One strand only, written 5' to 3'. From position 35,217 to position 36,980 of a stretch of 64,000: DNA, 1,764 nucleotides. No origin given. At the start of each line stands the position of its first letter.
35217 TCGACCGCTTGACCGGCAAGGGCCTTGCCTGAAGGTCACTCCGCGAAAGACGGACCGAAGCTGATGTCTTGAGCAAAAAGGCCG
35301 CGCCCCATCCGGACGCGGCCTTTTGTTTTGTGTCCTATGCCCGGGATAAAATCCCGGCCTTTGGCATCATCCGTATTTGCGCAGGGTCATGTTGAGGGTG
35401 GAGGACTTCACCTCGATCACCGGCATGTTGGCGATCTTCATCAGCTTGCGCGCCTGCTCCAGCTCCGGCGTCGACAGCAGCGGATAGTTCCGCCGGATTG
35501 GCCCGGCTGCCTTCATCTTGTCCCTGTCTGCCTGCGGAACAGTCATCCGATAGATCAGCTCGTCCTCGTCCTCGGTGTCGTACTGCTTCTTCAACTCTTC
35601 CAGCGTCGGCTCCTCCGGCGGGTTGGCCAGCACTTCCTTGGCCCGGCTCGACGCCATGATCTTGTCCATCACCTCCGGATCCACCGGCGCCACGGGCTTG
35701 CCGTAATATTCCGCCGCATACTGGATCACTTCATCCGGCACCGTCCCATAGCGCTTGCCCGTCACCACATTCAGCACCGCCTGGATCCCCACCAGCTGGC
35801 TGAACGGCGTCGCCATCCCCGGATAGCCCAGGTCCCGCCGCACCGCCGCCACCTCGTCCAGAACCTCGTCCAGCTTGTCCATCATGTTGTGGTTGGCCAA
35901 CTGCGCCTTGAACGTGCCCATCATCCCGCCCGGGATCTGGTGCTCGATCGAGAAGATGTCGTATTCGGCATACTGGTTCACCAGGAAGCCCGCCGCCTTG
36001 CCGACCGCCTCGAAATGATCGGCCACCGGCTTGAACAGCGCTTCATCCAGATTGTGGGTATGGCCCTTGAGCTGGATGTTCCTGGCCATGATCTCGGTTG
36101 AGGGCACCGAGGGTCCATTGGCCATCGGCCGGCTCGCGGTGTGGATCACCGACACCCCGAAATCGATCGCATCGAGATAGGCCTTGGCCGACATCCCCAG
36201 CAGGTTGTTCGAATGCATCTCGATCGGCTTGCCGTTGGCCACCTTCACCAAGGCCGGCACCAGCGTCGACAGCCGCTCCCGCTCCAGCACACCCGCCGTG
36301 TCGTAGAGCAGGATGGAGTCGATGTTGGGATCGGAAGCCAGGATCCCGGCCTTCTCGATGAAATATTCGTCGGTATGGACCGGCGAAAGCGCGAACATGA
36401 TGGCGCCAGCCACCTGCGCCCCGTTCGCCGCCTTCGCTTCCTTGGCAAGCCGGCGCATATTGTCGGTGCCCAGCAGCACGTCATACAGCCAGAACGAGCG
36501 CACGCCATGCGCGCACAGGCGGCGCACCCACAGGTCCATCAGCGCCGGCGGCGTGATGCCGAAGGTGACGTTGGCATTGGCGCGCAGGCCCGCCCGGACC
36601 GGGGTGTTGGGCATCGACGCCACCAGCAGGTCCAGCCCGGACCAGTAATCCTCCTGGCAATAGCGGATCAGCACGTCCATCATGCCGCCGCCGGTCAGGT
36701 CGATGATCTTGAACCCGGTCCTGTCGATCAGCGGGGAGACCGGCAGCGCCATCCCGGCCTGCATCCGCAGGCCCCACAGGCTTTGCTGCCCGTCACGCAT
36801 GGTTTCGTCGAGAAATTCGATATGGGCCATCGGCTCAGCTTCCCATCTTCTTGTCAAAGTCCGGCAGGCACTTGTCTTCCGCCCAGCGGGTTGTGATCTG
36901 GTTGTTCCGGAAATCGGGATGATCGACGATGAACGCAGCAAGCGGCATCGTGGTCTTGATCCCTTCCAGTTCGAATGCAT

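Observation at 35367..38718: Three-component biotin carboxylase whose OadA/PycB-like carboxyltransferase lacks the biotinyl domain and two canonical metal-site residues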

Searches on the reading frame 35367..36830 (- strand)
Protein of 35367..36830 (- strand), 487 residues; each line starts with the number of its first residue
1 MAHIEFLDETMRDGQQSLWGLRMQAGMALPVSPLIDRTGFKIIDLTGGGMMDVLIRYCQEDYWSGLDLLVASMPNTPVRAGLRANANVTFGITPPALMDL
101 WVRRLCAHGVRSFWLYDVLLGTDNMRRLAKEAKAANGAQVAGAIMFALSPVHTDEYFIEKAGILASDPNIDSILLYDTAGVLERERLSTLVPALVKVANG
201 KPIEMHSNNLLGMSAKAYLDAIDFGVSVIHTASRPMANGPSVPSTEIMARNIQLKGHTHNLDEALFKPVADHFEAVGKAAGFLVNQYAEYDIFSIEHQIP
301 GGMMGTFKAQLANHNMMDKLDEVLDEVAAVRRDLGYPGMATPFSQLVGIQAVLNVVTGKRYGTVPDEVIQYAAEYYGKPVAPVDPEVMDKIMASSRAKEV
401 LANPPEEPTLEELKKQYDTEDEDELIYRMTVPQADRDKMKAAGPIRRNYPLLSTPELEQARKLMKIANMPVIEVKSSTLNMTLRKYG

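Call 4: search_protein_families(library=pfam, proteins=[window:35367-36830:-])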
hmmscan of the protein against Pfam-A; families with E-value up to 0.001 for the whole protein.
window:35367-36830:- (487 aa): 2 families
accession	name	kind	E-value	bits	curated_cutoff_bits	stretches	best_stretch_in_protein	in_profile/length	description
PF02436.23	PYC_OADA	-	1.2e-28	100.6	27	1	296-429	3-152/201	Conserved carboxylase domain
PF00682.25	HMGL-like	-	0.00032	20.6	29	0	151-262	137-249/260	HMGL-like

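Call 5: search_protein_families(library=ncbifam, proteins=[window:35367-36830:-])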
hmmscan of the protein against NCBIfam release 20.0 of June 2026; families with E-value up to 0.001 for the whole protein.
window:35367-36830:- (487 aa): 17 families
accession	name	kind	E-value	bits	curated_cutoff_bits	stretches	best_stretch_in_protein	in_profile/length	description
NF006761.0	PRK09282.1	domain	2e-97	327.1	402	1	2-440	2-439/591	pyruvate carboxylase subunit B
TIGR01108.1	oadA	equivalog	7.5e-85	285.5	756.5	1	8-415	3-408/582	sodium-extruding oxaloacetate decarboxylase subunit alpha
NF010644.0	PRK14041.1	equivalog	7.6e-84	282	734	1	5-429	4-428/467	pyruvate carboxylase subunit B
NF008985.0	PRK12331.1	equivalog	3.8e-82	276.5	718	1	1-440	1-442/465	oxaloacetate decarboxylase subunit alpha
NF010643.0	PRK14040.1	subfamily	2.7e-67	227.6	892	1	4-419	7-419/595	oxaloacetate decarboxylase subunit alpha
NF009231.0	PRK12581.1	equivalog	1.5e-61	208.4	954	1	9-415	18-424/468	oxaloacetate decarboxylase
NF008984.0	PRK12330.1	equivalog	1.1e-60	205.9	827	1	4-428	6-436/500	methylmalonyl-CoA carboxytransferase subunit 5S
NF010645.0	PRK14042.1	equivalog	2.2e-60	205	1182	1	6-459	6-454/596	pyruvate carboxylase subunit B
NF009554.0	PRK12999.1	equivalog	3.8e-38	131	965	1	3-400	533-944/1147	pyruvate carboxylase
TIGR01235.1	pyruv_carbox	equivalog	9.3e-25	86.3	1114.45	1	6-355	533-887/1143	pyruvate carboxylase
NF006049.0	PRK08195.1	subfamily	6.4e-07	28.7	229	1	135-274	130-267/344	4-hyroxy-2-oxovalerate/4-hydroxy-2-oxopentanoic acid aldolase,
TIGR02146.1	LysS_fung_arch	equivalog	9.9e-07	28.3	413.55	1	160-236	143-219/344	homocitrate synthase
TIGR03217.1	4OH_2_O_val_ald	equivalog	3.6e-06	26.4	286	1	136-271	126-259/334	4-hydroxy-2-oxovalerate aldolase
NF002085.0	PRK00915.1-2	subfamily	5.9e-05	22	517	1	154-231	152-228/504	2-isopropylmalate synthase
NF041069.1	IPMS_Sufob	equivalog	0.00053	19.4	600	0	152-232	138-218/371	isopropylmalate synthase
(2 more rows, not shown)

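Call 6: search_solved_structures(query=window:35367-36830:-, show_alignments=4)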
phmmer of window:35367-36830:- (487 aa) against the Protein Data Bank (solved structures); distinct sequences matched with E-value up to 0.001: 29.
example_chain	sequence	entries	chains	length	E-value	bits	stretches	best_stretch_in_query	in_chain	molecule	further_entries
5ks8_C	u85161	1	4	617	5.6e-61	210.2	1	1-412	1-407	Pyruvate carboxylase subunit beta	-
2nx9_A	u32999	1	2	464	2.4e-60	208.1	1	6-412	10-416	Oxaloacetate decarboxylase 2, subunit alpha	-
1u5j_A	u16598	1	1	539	4.4e-52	180.8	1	8-413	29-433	transcarboxylase 5S subunit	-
1rqb_A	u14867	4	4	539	4.4e-52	180.8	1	8-413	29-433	transcarboxylase 5S subunit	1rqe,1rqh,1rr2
1s3h_A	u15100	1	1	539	8.2e-52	179.9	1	8-413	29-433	transcarboxylase 5S subunit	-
9ueq_A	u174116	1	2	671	2.5e-23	86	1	5-357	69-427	Pyruvate carboxylase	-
9ubg_A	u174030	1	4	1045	4.8e-23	85.1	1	5-357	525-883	Pyruvate carboxylase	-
9vmh_A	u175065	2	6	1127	8.5e-23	84.3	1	5-357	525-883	Pyruvate carboxylase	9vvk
4jx4_A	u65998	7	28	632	9.8e-23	84.1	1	6-356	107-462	Pyruvate carboxylase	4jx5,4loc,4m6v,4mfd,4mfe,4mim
2qf7_A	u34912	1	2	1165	3.2e-22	82.4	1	6-356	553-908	Pyruvate carboxylase protein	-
4jx6_A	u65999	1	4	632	3.8e-22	82.1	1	6-356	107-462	Pyruvate carboxylase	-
3tw6_A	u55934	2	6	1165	1.6e-21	80.1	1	6-356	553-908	Pyruvate carboxylase protein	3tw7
3ho8_A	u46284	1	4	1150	1.4e-20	76.9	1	6-392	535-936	Pyruvate carboxylase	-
8gk8_C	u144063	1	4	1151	1.4e-20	76.9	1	6-392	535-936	Pyruvate carboxylase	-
4hnu_A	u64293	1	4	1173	1.5e-20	76.9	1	6-392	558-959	Pyruvate carboxylase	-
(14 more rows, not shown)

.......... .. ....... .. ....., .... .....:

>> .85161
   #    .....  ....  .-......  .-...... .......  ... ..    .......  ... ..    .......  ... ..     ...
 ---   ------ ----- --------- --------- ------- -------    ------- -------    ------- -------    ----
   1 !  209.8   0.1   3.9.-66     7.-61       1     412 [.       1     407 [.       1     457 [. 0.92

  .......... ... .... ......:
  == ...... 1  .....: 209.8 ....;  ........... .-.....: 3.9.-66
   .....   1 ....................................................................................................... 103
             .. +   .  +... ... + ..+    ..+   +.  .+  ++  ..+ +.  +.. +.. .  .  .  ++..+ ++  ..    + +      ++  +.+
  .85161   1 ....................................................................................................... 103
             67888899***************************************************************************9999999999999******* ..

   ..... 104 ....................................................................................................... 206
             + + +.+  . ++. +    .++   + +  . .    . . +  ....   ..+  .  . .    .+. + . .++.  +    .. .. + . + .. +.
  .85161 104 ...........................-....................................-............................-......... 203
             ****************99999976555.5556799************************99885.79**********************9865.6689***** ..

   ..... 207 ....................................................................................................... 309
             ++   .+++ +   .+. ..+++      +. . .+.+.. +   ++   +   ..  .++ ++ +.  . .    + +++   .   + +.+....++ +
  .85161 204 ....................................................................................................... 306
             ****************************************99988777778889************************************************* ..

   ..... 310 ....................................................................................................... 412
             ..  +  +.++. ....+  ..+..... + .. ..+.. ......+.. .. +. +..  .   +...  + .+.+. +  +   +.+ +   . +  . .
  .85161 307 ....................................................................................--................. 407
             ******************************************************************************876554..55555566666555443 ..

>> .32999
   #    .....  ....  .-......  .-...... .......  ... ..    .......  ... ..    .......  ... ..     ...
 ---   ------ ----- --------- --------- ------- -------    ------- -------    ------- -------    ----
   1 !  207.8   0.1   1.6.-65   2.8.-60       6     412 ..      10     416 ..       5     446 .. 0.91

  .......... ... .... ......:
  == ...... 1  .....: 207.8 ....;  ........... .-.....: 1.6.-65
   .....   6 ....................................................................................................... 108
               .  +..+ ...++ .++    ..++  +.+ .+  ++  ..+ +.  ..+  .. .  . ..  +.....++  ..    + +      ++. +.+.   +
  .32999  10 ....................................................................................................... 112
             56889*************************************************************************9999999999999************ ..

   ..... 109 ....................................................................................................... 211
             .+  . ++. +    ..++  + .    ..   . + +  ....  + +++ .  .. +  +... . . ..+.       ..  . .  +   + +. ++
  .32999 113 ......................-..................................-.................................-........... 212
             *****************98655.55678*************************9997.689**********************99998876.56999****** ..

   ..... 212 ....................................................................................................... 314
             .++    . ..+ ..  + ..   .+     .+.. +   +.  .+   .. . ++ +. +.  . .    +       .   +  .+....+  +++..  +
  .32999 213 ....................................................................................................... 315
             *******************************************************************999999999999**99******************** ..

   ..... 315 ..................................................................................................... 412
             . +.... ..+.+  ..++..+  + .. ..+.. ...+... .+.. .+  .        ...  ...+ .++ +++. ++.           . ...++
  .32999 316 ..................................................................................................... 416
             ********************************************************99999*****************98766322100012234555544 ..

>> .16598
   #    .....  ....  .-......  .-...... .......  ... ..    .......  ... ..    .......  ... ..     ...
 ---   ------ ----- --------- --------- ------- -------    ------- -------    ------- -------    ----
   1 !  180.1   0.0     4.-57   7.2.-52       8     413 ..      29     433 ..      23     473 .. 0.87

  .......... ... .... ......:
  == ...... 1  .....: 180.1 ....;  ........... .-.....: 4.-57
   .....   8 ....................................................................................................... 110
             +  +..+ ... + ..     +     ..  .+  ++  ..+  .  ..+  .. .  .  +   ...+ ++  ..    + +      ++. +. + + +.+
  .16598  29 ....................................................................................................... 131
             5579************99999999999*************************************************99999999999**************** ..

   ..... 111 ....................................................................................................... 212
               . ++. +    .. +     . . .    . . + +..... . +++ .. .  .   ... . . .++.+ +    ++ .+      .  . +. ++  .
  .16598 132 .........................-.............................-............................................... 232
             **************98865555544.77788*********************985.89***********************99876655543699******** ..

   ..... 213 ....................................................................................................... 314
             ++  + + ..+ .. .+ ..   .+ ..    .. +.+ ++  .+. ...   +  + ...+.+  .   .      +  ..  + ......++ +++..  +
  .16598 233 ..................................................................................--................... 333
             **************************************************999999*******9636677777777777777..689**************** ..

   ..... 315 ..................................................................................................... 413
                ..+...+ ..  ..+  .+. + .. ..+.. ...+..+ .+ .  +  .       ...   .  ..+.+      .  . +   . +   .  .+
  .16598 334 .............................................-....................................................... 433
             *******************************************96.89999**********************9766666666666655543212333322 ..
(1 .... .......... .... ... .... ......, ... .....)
